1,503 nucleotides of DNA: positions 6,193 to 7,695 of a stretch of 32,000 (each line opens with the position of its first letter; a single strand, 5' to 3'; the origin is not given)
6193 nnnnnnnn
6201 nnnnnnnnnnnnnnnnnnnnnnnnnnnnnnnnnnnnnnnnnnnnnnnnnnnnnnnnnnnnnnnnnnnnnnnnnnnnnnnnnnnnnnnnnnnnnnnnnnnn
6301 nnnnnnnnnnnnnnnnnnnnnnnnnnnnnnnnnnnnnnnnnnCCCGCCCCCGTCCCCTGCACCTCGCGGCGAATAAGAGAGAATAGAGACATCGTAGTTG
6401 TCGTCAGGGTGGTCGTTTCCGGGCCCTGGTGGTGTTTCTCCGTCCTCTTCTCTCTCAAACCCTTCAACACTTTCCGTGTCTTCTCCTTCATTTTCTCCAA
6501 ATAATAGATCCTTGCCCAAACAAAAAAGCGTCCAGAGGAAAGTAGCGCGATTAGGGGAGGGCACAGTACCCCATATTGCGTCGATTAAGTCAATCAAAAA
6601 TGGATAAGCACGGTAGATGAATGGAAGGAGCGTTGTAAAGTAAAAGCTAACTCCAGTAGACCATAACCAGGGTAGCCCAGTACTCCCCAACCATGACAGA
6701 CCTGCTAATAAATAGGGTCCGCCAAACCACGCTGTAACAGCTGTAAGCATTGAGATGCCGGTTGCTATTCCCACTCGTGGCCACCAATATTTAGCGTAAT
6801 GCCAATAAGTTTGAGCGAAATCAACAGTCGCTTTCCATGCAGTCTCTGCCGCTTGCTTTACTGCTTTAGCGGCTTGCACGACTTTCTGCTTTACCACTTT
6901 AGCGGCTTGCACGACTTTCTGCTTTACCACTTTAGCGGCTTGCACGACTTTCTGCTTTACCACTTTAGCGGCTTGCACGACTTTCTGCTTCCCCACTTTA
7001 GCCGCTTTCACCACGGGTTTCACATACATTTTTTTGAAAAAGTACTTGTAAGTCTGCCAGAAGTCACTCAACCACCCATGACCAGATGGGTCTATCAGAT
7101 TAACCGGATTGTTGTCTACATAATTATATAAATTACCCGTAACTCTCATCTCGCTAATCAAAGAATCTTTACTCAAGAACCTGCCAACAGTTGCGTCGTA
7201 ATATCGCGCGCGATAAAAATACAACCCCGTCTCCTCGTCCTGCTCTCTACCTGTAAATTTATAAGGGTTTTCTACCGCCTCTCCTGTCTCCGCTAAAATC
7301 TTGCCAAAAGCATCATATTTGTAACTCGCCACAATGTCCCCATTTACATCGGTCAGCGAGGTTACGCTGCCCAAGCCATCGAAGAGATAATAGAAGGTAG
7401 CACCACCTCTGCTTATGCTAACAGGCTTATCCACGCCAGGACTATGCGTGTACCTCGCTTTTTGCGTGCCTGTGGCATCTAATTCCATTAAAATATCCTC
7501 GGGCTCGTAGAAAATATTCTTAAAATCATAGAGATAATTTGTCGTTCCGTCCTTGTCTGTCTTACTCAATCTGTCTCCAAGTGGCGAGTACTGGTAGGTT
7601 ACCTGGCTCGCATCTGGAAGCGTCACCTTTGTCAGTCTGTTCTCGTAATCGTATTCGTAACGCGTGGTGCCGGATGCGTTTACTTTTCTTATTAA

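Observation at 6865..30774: Window-wide pattern: perfect tandem repeats whose unit length is always a multiple of 3, inserted in-frame into conserved proteins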

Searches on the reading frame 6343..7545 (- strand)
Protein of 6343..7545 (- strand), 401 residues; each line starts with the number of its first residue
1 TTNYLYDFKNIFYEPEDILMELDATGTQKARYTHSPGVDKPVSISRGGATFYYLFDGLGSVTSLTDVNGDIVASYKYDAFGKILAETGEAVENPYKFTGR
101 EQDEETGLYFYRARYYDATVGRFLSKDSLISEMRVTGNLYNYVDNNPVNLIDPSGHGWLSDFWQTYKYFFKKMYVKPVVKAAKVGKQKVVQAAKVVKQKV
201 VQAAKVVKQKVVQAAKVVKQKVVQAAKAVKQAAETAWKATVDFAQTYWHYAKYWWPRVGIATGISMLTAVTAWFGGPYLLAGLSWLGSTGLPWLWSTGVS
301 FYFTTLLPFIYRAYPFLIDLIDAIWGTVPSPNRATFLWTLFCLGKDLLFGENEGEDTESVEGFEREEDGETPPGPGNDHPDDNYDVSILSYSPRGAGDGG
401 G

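Call 68: find_related_loci(query=window:6343-7545:-, collection=metagenome_contigs, flank=10000)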
Query window:6343-7545:- (401 aa) in metagenome_contigs; peptide patterns used: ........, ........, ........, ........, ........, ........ (x = any residue, [..] = any of these).
173 stretches matched a pattern; 29 encode a relative of the query (tblastn E <= 1e-3); 27 distinct loci.
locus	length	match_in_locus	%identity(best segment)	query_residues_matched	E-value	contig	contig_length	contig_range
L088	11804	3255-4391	94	1-401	0e+0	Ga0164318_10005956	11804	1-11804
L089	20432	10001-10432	55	9-155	5e-45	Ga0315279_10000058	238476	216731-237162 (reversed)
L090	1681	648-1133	51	12-155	2e-42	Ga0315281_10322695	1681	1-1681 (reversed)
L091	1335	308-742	54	9-155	2e-42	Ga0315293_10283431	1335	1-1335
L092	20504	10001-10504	46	9-157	1e-36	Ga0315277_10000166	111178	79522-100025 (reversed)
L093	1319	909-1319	54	9-146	7e-36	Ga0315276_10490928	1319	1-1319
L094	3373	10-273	60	71-158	1e-25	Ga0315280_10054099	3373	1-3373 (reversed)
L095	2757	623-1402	33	1-245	1e-25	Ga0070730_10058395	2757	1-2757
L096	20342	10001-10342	47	51-156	1e-24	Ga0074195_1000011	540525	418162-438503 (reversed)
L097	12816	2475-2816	47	51-156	1e-24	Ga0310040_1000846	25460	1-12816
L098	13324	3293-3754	39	12-159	4e-24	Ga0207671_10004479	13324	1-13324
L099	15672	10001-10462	39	12-159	4e-24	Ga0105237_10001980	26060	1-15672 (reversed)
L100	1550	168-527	44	51-155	2e-23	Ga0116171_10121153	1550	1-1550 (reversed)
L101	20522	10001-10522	38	1-155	1e-22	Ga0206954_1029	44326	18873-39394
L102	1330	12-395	43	37-155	2e-21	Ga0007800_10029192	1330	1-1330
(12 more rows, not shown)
